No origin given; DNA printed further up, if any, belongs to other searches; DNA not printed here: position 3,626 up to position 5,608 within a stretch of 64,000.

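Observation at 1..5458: Two large orphan proteins translationally coupled downstream of the kinase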

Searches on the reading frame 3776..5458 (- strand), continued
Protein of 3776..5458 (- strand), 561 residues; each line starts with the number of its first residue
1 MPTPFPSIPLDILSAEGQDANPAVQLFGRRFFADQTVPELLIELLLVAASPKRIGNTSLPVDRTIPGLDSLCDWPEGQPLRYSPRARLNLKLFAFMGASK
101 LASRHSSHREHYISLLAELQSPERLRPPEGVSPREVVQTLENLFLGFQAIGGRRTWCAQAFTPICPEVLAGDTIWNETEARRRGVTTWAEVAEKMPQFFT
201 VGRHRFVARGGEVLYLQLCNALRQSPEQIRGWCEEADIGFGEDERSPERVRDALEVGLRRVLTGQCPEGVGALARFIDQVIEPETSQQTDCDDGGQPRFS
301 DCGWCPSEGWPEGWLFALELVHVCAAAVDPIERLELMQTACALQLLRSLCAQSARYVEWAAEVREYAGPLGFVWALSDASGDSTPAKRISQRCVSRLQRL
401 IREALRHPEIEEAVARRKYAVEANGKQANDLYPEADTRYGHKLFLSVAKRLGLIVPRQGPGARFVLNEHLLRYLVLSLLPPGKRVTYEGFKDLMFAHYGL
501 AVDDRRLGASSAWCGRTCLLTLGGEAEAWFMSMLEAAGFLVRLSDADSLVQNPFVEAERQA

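Call 59: search_protein_families(library=padloc, proteins=[P0170, P0188, P0206, P0217, P0233, P0245, P0255, P0262, P0286, P0297], max_evalue=0.001)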
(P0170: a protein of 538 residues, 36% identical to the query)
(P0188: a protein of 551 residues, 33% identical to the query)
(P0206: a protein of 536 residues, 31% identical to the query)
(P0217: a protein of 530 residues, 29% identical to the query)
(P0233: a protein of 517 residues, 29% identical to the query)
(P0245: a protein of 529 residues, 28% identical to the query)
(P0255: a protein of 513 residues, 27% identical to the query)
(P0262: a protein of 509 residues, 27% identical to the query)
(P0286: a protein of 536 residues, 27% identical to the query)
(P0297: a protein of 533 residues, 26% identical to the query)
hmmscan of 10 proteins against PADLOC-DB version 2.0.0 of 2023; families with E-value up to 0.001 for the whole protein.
P0170 (538 aa): 4 families
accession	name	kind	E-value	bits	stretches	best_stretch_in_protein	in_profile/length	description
PDLC02799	SspG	-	2.4e-16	57.8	1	425-537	390-498/498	SspG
PDLC02801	SspG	-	1.3e-09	35.1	1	431-537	426-532/533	SspG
PDLC02800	SspG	-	8.9e-09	32.9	1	432-536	377-475/476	SspG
PDLC02802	SspG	-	1.5e-07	28.6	1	430-536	416-518/519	SspG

P0188 (551 aa): 4 families
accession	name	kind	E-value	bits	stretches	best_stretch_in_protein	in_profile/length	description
PDLC02799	SspG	-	1e-14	52.5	1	414-545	368-496/498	SspG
PDLC02802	SspG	-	2.3e-10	37.9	1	413-545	388-517/519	SspG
PDLC02800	SspG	-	5.7e-06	23.6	0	300-495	226-429/476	SspG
PDLC02801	SspG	-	0.00094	15.7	0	148-229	104-167/533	SspG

P0206 (536 aa): 4 families
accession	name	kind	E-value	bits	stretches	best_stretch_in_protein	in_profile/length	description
PDLC02799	SspG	-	4.2e-20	70.3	2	416-530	389-497/498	SspG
PDLC02801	SspG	-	7.3e-08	29.3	1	416-530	419-531/533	SspG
PDLC02800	SspG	-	4.9e-07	27.1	0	424-530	377-475/476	SspG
PDLC02802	SspG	-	1e-06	25.9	0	423-530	417-518/519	SspG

P0217 (530 aa): 3 families
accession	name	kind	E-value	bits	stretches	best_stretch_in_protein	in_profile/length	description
PDLC02799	SspG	-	1e-17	62.4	1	399-530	370-497/498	SspG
PDLC02801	SspG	-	2.3e-12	44.2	2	29-336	4-277/533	SspG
PDLC02802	SspG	-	4.8e-09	33.5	1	402-530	394-518/519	SspG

P0233 (517 aa): 4 families
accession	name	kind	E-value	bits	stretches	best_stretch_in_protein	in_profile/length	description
PDLC02799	SspG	-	2.1e-28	97.6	2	388-513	378-498/498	SspG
PDLC02801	SspG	-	3.1e-17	60.2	2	398-513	418-532/533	SspG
PDLC02802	SspG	-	4.8e-10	36.8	1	404-513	415-519/519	SspG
PDLC02800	SspG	-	1.4e-07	28.9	1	198-513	164-476/476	SspG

P0245 (529 aa): 4 families
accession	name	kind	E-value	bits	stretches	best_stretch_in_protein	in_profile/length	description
PDLC02799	SspG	-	2.3e-28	97.5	2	407-523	386-498/498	SspG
PDLC02801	SspG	-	1.5e-16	58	1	402-523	411-532/533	SspG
PDLC02802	SspG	-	3.7e-13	47.1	1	400-523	395-519/519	SspG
PDLC02800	SspG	-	6.6e-08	30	1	30-523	5-476/476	SspG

P0255 (513 aa): 4 families
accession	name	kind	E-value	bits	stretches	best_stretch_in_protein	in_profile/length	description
PDLC02799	SspG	-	1.6e-25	88.1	2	379-508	376-498/498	SspG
PDLC02801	SspG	-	3e-19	66.9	2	390-508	417-532/533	SspG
PDLC02802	SspG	-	1.7e-12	45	1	397-508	415-519/519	SspG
PDLC02800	SspG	-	2.6e-09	34.6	1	27-508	6-476/476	SspG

P0262 (509 aa): 4 families
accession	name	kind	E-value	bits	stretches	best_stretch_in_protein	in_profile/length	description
PDLC02799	SspG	-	2.7e-26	90.7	2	385-502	387-498/498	SspG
PDLC02800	SspG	-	2.7e-18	64.3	1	181-502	159-476/476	SspG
PDLC02801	SspG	-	1.3e-14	51.5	2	383-502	415-532/533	SspG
PDLC02802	SspG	-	5.4e-12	43.3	1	391-502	414-519/519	SspG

P0286 (536 aa): 4 families
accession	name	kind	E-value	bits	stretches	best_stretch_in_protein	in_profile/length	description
PDLC02799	SspG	-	1e-21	75.6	1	417-531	388-498/498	SspG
PDLC02801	SspG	-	2e-16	57.6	2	418-531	419-532/533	SspG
PDLC02802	SspG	-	2.5e-11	41.1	1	423-531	415-519/519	SspG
PDLC02800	SspG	-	3.1e-07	27.8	1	294-531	244-476/476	SspG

P0297 (533 aa): 3 families
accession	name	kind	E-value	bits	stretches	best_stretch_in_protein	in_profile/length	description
PDLC02799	SspG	-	1.2e-15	55.5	1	384-527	354-498/498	SspG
PDLC02801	SspG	-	4.8e-11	39.8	1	419-527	419-532/533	SspG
PDLC02800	SspG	-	7.5e-09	33.1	1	367-527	322-476/476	SspG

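Call 75: search_protein_families(library=ncbifam, proteins=[L038:11499-16922:+, L038:9947-11539:+, L038:8199-9947:+], max_evalue=0.01)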
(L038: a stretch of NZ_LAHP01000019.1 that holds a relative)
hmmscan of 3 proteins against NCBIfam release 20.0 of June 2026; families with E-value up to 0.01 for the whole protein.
L038:11499-16922:+ (1808 aa): 11 families
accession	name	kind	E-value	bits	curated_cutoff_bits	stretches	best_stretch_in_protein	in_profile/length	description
NF053655.1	CedD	equivalog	4e-12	45.6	600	2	1619-1724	362-466/527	DNA-translocating ATPase CedD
NF041017.1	DNA_import_CedB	equivalog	8.8e-09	34.5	700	1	1438-1720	252-518/590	DNA import protein CedB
TIGR00929.1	VirB4_CagE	subfamily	6.5e-08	31.3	643.1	1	1448-1721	421-680/792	VirB4 family type IV secretion/conjugal transfer ATPase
NF042943.1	HerA_antiphage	equivalog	6.7e-06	24.9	800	0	1431-1501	126-195/566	anti-phage-associated helicase HerA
TIGR03925.1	T7SS_EccC_b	equivalog_domain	1e-05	24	346.55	1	1433-1519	335-422/564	type VII secretion protein EccCb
TIGR02759.1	TraD_Ftype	equivalog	3.3e-05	22.9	521.35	0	1672-1722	402-450/566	type IV conjugative transfer system coupling protein TraD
TIGR02746.1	TraC-F-type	equivalog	7.7e-05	20.8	567.05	1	1453-1750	421-719/800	type IV secretion system protein TraC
NF040937.1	HerA_Thermprot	equivalog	0.0015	17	800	0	1698-1779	375-449/487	DNA double-strand break repair helicase HerA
NF005992.0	PRK08116.1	subfamily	0.0025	17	189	1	1460-1499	112-151/269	hypothetical protein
NF033849.1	ser_rich_anae_1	subfamily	0.0032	14.9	650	0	1688-1801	1041-1149/1163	serine-rich protein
NF045973.1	conju_CD1115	equivalog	0.0044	15.9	250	0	1461-1501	23-61/442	VirD4-like conjugal transfer protein, CD1115 family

L038:9947-11539:+ (531 aa): 0 families

L038:8199-9947:+ (583 aa): 0 families

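Call 101: search_dna_similar(query=window:3776-5458:-, collection=plasmids, mode=protein, max_evalue=0.001, max_rows=15)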
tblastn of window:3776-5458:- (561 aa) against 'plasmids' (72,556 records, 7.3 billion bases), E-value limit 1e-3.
No match.
